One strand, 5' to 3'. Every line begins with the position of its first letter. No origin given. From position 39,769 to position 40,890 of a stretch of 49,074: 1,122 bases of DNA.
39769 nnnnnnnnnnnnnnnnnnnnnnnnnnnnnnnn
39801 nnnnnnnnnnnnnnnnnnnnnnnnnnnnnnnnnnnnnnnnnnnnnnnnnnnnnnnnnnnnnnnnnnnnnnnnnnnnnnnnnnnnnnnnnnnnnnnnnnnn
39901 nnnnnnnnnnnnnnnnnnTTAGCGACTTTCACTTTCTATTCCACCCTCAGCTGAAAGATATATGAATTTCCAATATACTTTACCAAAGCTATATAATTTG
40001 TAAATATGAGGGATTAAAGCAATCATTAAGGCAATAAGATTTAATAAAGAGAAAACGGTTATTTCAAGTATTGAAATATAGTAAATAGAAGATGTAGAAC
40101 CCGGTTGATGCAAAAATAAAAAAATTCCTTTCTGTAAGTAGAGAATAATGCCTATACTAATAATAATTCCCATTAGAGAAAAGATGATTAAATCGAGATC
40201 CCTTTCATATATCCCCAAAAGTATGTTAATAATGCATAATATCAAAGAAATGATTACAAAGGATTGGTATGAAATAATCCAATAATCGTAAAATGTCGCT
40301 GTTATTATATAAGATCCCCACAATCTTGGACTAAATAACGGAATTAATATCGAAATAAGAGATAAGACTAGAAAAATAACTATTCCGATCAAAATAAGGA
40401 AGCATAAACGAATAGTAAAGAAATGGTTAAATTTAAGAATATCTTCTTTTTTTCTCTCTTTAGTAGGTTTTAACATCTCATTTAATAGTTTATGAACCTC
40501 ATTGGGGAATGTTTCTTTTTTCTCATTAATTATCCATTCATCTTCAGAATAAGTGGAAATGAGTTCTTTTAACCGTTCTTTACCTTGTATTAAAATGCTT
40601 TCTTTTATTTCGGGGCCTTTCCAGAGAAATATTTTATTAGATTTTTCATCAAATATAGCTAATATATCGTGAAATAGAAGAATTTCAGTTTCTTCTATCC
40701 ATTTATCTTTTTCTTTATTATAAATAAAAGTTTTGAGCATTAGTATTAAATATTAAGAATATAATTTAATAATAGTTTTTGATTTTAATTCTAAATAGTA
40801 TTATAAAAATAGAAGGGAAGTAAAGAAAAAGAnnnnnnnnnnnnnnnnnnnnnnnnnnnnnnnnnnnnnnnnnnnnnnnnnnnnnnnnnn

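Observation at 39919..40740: Membrane-anchored gelsolin-like domain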

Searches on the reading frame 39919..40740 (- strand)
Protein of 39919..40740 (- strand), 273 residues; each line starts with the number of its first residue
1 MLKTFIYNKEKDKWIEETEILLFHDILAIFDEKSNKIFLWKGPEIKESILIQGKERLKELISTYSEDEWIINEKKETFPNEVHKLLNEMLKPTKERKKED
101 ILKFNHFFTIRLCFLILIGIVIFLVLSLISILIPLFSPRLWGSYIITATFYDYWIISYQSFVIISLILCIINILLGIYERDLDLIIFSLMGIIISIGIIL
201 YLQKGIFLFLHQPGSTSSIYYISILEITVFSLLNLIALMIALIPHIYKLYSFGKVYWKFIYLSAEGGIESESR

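Call 3: search_protein_families(library=pfam, proteins=[window:39919-40740:-], max_evalue=10)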
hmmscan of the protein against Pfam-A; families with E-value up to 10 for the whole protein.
window:39919-40740:- (273 aa): 1 family
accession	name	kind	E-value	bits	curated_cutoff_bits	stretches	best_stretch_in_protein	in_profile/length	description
PF16996.10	Asp4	-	0.006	17.2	27.7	1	91-124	20-52/55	Accessory secretory protein Sec Asp4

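Call 5: find_homologous_proteins(query=window:39919-40740:-, max_evalue=0.001)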
Query window:39919-40740:- (273 aa): 30 proteins with E <= 0.001 among 3797 candidates.
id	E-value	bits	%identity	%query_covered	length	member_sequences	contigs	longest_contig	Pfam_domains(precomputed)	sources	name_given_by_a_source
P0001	1.5e-168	577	100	100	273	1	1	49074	-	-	-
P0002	1.8e-113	397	65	100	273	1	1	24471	-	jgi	-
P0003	1.3e-112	394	65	100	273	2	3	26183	-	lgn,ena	-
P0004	2.3e-107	377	63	100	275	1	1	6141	-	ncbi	-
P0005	1.2e-104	368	64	100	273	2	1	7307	-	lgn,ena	-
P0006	1.3e-79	286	51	99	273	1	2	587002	-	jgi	jgi:hypothetical protein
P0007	1.7e-77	279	51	99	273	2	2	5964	-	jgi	-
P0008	3.2e-65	238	46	97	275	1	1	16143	-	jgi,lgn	jgi:hypothetical protein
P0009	2.7e-54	203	42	95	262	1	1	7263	-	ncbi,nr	ncbi:MAG: hypothetical protein GF317_21905 [Candidatus Lokiarchaeota archaeon]|nr:hypothetical prote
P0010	1.6e-46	177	41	96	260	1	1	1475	-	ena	-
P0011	2.8e-44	170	38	96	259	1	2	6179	-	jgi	jgi:hypothetical protein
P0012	2.6e-43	167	41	96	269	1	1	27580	-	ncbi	-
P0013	7.7e-42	162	36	96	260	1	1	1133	-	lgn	-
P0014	5.0e-41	159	37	95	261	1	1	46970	-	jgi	jgi:hypothetical protein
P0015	1.7e-40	157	39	96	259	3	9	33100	-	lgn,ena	-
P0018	1.6e-39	154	39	96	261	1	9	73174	-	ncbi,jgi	ncbi:MAG: hypothetical protein ACTSPN_07770 [Promethearchaeota archaeon]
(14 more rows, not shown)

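Call 8: search_solved_structures(query=A1, max_evalue=10, show_alignments=3)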
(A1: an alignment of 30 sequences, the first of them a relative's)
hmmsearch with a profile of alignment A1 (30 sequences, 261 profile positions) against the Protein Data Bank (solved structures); distinct sequences matched with E-value up to 10: 32.
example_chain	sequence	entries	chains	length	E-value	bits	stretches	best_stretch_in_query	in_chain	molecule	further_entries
9jus_v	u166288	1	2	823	0.0015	21.2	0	22-64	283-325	villin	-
1d0n_A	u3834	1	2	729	0.0023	20.6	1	27-66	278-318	HORSE PLASMA GELSOLIN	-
2fgh_A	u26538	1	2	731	0.0023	20.6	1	27-66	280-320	gelsolin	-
5a1m_A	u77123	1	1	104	0.0024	20.5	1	20-68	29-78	ADSEVERIN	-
5a1k_A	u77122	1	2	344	0.0071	19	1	20-68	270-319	ADSEVERIN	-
6jeh_A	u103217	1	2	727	0.011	18.4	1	27-66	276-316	Gelsolin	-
1j72_A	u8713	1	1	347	0.012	18.3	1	20-66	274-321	Macrophage capping protein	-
6jco_A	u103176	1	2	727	0.012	18.3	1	27-66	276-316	Gelsolin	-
1jhw_A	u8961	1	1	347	0.012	18.3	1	20-66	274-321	MACROPHAGE CAPPING PROTEIN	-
6jeg_A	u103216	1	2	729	0.013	18.2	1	27-66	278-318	Gelsolin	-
8vkh_G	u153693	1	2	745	0.014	18.1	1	27-66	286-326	Gelsolin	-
8viz_G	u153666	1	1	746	0.014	18.1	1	27-66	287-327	Gelsolin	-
6q9z_A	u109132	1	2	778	0.014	18.1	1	27-66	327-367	Gelsolin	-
7p2b_A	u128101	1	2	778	0.014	18.1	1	27-66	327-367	Gelsolin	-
6q9r_A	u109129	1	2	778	0.014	18.1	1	27-66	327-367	Gelsolin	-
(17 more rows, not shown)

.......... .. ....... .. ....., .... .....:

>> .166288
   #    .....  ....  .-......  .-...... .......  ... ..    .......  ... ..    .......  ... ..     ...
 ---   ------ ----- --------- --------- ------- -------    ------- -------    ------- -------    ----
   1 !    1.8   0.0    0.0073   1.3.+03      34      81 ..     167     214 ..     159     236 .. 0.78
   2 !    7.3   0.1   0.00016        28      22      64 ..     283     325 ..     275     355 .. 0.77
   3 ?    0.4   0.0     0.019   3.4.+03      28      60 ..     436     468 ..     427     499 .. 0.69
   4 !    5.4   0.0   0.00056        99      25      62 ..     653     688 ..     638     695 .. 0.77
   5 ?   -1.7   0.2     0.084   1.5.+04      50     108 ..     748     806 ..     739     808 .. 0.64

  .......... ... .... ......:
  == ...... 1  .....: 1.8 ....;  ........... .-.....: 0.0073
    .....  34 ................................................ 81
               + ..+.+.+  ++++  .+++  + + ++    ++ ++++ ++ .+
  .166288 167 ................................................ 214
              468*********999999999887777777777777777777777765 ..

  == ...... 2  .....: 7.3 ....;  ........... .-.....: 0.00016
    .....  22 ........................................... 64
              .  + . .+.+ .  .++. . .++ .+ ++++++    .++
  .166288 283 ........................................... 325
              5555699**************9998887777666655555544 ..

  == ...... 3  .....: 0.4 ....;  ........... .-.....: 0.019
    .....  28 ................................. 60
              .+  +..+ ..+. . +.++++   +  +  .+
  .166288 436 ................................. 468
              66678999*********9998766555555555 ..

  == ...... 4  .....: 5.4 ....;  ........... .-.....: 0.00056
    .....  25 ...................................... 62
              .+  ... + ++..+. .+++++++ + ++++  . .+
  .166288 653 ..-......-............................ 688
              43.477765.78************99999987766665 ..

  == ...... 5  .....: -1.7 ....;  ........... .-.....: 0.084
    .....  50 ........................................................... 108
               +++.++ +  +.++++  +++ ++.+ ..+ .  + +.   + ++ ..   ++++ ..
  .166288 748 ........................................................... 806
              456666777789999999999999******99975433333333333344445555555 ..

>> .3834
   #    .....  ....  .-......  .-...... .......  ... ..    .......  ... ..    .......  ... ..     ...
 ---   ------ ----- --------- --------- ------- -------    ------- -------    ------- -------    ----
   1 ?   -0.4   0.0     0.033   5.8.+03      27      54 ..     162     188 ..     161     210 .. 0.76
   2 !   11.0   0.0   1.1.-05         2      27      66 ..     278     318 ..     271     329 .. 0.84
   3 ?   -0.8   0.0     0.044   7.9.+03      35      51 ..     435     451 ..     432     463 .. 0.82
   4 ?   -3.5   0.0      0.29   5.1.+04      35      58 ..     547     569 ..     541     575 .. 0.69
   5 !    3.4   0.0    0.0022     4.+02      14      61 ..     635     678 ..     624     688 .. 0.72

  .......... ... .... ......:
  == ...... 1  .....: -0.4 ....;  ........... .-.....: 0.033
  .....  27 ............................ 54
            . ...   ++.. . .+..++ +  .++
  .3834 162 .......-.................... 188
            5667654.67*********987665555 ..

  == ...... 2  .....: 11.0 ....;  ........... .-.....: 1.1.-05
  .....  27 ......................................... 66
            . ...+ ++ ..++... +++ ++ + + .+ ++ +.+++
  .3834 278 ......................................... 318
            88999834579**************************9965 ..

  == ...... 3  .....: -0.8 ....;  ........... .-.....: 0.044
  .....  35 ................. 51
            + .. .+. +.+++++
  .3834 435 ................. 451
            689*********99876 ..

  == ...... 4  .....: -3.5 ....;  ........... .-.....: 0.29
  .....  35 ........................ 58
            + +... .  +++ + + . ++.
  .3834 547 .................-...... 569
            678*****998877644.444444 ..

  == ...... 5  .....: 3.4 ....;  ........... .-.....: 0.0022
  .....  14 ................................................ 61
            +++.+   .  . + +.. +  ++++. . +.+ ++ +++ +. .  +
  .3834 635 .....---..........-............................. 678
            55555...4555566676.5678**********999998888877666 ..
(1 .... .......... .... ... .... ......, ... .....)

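Call 16: predict_structure(alignment_id=A1)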
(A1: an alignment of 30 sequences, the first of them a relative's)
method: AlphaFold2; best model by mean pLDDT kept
length: 273 residues; sequences in the alignment: 30
mean_pLDDT: 86.9   pTM: 0.63
mean pLDDT of the five models: 86.9, 85.8, 85.2, 84.5, 83.7
residues with pLDDT >= 90: 132; 70-90: 122; 50-70: 9; < 50: 10
segments of 3 or more residues with pLDDT < 50: 264-273
pLDDT, mean of each block of 10 residues (from residue 1): 88 85 88 88 87 88 74 85 89 77 81 95 97 91 91 94 97 94 94 96 84 87 92 95 95 85 46 29
secondary structure, 60 per line:
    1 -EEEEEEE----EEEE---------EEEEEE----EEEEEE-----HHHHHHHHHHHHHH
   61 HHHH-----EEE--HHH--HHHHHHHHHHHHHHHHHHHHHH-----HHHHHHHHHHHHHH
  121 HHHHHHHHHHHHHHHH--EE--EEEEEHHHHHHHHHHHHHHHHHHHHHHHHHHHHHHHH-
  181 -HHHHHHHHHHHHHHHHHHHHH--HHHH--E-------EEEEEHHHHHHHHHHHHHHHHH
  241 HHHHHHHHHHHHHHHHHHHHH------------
elements in order: E2-8 E13-16 E26-31 E36-41 H47-64 E70-72 H80-101 H107-136 E143-147 H148-179 H182-202 H205-208 E219-223 H224-261

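Call 19: fold_search(model_id=the predicted structure, library=pdb)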
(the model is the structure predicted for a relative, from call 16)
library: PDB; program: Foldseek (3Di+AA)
matches with E <= 10: 256; with E <= 0.001: 1
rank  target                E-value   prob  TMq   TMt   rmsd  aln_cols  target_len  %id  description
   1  7c2f_B                5.3e-04  1.00  0.26  0.72   2.9        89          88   18  Crystal Structure of the Thorarchaeota ProGel/rabbit actin complex (released 2020-08-05)
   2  5a1m                  6.7e-03  1.00  0.22  0.51   3.9        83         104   17  Crystal structure of calcium-bound human adseverin domain A3 (released 2015-09-16)
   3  2fh4_B                9.0e-03  1.00  0.22  0.19   3.6        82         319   15  C-terminal half of gelsolin soaked in EGTA at pH 8 (released 2006-06-13)
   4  2fh4_C                1.0e-02  1.00  0.21  0.18   3.8        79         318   15  C-terminal half of gelsolin soaked in EGTA at pH 8 (released 2006-06-13)
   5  2fh1_C                1.1e-02  1.00  0.24  0.21   4.3        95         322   14  C-terminal half of gelsolin soaked in low calcium at pH 4.5 (released 2006-06-13)
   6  6lje_A                1.4e-02  1.00  0.22  0.53   3.6        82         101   13  Crystal structure of gelsolin G3 domain (calcium and magnesium condition) (released 2020-01-01)
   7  3ffk_A                1.6e-02  1.00  0.21  0.17   4.0        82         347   16  Crystal structure of human Gelsolin domains G1-G3 bound to Actin (released 2009-10-06)
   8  1rgi_G                1.9e-02  1.00  0.22  0.17   3.9        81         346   16  Crystal structure of gelsolin domains G1-G3 bound to actin (released 2004-07-27)
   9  1p8x_B                2.0e-02  1.00  0.23  0.19   4.8        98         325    9  The Calcium-Activated C-terminal half of gelsolin (released 2003-10-14)
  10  7c2h_G                2.2e-02  1.00  0.25  0.33   3.9        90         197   14  Crystal Structure of the Thorarchaeota 2DGel3/rabbit actin complex (released 2020-08-05)
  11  5a1k_B                2.4e-02  1.00  0.19  0.15   3.7        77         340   18  Crystal structure of calcium-free human adseverin domains A1-A3 (released 2015-09-16)
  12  3ffk_D                2.6e-02  1.00  0.22  0.17   3.8        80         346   15  Crystal structure of human Gelsolin domains G1-G3 bound to Actin (released 2009-10-06)
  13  7c2g_G                2.8e-02  1.00  0.25  0.33   3.7        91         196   16  Crystal Structure of the Thorarchaeota 2DGel/rabbit actin complex (released 2020-08-05)
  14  1h1v_G                2.8e-02  1.00  0.22  0.18   3.5        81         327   16  gelsolin G4-G6/actin complex (released 2003-01-24)
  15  9jus_V                2.8e-02  1.00  0.22  0.08   3.5        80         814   14  Structure of villin bound to an actin trimer (released 2025-10-08)
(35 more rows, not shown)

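Call 31: find_encoding_contigs(protein=P0006, flank=6000, max_places=2)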
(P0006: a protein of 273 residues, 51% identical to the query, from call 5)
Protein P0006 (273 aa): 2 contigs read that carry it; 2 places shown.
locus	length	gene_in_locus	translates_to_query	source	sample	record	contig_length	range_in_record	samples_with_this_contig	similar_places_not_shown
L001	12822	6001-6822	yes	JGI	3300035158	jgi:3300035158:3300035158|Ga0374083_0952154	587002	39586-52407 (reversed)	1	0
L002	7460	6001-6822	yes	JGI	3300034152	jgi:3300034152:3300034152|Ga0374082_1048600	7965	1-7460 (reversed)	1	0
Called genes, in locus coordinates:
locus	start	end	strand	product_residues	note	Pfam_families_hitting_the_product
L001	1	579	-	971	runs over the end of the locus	PF01624:MutS_I, PF05188:MutS_II, PF05192:MutS_III, PF05190:MutS_IV, PF00488:MutS_V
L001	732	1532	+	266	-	PF00378:ECH_1, PF16113:ECH_2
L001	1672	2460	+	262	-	PF00378:ECH_1, PF16113:ECH_2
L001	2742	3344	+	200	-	PF01558:POR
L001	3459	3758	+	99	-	PF12838:Fer4_7 (faint), PF13237:Fer4_10 (faint), PF14697:Fer4_21 (faint), PF13484:Fer4_16 (faint), PF00037:Fer4, PF12837:Fer4_6 (weak)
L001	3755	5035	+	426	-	PF01855:POR_N, PF02780:Transketolase_C (weak), PF17147:PFOR_II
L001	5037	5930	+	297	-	PF02775:TPP_enzyme_C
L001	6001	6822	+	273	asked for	-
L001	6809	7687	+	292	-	PF09202:Rio2_N, PF00069:Pkinase, PF01163:RIO1, PF01636:APH (faint)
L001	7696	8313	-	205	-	PF01209:Ubie_methyltran, PF13489:Methyltransf_23 (weak), PF13847:Methyltransf_31, PF08241:Methyltransf_11, PF08242:Methyltransf_12, PF13649:Methyltransf_25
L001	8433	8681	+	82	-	PF01423:LSM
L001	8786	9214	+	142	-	PF06094:GGACT, PF13772:AIG2_2 (weak)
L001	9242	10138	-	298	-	PF00149:Metallophos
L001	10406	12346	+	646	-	PF02384:N6_Mtase, PF20473:MmeI_Mtase, PF01170:UPF0020 (faint), PF07669:Eco57I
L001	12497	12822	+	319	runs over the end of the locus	-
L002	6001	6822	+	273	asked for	-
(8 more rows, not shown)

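Call 32: find_encoding_contigs(protein=P0018, flank=6000, max_places=1)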
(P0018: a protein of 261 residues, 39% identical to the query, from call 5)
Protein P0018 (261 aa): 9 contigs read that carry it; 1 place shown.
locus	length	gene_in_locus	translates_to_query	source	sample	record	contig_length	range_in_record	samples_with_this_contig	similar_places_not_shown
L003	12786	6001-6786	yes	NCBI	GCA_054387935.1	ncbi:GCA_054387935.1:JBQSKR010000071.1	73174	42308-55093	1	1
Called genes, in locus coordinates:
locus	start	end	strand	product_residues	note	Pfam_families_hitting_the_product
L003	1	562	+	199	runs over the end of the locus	PF01558:POR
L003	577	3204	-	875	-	PF13426:PAS_9, PF08447:PAS_3, PF00989:PAS, PF13426:PAS_9, PF08447:PAS_3, PF00989:PAS, PF08447:PAS_3, PF13426:PAS_9, +6 more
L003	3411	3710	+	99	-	PF12838:Fer4_7 (faint), PF13187:Fer4_9 (faint), PF13237:Fer4_10 (faint), PF12837:Fer4_6 (faint), PF14697:Fer4_21 (faint), PF00037:Fer4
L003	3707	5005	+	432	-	PF01855:POR_N, PF02780:Transketolase_C (weak), PF17147:PFOR_II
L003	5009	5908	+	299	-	PF02775:TPP_enzyme_C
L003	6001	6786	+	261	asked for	-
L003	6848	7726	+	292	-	PF09202:Rio2_N, PF00069:Pkinase (weak), PF01163:RIO1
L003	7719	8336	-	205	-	PF01209:Ubie_methyltran, PF08241:Methyltransf_11, PF08242:Methyltransf_12, PF13649:Methyltransf_25, PF13847:Methyltransf_31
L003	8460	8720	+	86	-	PF01423:LSM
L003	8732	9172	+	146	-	PF06094:GGACT, PF13772:AIG2_2 (weak)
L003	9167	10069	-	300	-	PF00149:Metallophos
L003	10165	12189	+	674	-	PF02384:N6_Mtase, PF20473:MmeI_Mtase, PF07669:Eco57I, PF12950:TaqI_C (weak)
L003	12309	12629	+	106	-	-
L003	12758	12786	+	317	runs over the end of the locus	PF00326:Peptidase_S9 (faint), PF02129:Peptidase_S15, PF12146:Hydrolase_4, PF00561:Abhydrolase_1 (weak)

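Call 33: find_encoding_contigs(protein=P0014, flank=6000, max_places=1)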
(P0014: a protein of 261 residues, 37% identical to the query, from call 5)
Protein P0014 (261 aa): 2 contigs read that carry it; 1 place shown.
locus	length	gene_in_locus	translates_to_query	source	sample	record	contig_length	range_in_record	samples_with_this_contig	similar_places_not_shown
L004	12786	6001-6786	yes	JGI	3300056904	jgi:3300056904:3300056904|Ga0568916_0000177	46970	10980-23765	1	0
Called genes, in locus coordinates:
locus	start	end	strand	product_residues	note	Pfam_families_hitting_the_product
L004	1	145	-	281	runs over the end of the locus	PF05448:AXE1 (faint), PF01738:DLH (faint), PF12146:Hydrolase_4, PF00561:Abhydrolase_1, PF12697:Abhydrolase_6, PF20408:Abhydrolase_11 (faint), PF00326:Peptidase_S9 (faint), PF00756:Esterase (weak)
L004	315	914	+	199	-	PF01558:POR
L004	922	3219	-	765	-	PF08447:PAS_3, PF13426:PAS_9 (weak), PF13426:PAS_9, PF00989:PAS, PF08447:PAS_3, PF13426:PAS_9, PF00512:HisKA, PF02518:HATPase_c, +4 more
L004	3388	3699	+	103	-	PF12838:Fer4_7 (faint), PF13187:Fer4_9 (faint), PF13237:Fer4_10 (faint), PF14697:Fer4_21 (faint), PF00037:Fer4 (weak), PF12837:Fer4_6 (weak)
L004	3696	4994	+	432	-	PF01855:POR_N, PF02780:Transketolase_C (weak), PF17147:PFOR_II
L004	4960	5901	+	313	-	PF02775:TPP_enzyme_C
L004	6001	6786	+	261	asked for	-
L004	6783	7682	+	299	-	PF09202:Rio2_N, PF00069:Pkinase (weak), PF01163:RIO1, PF01636:APH (faint)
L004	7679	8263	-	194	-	PF01209:Ubie_methyltran, PF13847:Methyltransf_31, PF08241:Methyltransf_11, PF08242:Methyltransf_12 (weak), PF13649:Methyltransf_25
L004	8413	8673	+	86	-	PF01423:LSM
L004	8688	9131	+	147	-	PF06094:GGACT (weak)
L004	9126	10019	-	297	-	PF00149:Metallophos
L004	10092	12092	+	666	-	PF02384:N6_Mtase, PF20473:MmeI_Mtase, PF07669:Eco57I, PF12950:TaqI_C (weak)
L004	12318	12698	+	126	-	-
